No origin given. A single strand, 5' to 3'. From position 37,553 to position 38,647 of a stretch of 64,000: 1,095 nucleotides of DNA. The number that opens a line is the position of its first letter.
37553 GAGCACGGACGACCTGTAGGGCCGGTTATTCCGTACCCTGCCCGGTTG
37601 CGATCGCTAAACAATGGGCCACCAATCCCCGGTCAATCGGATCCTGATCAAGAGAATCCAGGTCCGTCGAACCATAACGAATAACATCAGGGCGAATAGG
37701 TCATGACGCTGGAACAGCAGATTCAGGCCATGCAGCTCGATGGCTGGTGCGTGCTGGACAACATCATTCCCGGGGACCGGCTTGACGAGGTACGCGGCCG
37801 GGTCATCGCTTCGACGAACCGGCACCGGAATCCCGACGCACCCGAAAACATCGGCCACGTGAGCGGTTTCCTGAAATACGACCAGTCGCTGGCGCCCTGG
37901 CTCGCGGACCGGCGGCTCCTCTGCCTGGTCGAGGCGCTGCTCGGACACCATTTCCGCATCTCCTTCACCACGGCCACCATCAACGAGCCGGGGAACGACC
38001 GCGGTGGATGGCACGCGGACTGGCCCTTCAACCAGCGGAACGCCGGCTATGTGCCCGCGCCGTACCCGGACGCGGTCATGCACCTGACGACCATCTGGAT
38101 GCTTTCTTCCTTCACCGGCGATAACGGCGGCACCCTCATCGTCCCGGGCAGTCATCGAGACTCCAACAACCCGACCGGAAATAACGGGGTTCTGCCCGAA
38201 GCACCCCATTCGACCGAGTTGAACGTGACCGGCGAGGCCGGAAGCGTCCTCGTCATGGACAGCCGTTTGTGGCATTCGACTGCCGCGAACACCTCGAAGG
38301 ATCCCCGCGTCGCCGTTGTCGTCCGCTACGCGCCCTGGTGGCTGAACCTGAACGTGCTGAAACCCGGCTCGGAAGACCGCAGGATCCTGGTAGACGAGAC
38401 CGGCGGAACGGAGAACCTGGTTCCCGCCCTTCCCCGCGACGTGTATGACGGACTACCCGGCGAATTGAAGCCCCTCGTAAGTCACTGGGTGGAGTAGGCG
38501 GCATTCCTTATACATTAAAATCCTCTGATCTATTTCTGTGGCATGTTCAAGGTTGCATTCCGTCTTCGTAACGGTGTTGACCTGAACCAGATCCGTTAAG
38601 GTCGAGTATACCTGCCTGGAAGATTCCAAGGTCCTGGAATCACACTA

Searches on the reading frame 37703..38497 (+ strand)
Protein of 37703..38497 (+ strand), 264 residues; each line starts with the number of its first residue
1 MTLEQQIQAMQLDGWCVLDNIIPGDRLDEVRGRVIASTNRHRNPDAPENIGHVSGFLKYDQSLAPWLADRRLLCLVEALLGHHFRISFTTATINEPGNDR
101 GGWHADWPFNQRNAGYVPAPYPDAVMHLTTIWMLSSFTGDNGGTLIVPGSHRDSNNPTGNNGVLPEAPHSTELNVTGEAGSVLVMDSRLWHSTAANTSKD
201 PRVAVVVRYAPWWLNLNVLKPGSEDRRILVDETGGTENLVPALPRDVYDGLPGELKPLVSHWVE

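Call 46: search_protein_families(library=pfam, proteins=[window:37703-38497:+], max_evalue=0.00001)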
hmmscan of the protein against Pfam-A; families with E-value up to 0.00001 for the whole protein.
window:37703-38497:+ (264 aa): 1 family
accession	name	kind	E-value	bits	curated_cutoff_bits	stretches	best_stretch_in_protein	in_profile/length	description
PF05721.19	PhyH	-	1.7e-17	64.9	22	1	14-203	5-212/213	Phytanoyl-CoA dioxygenase (PhyH)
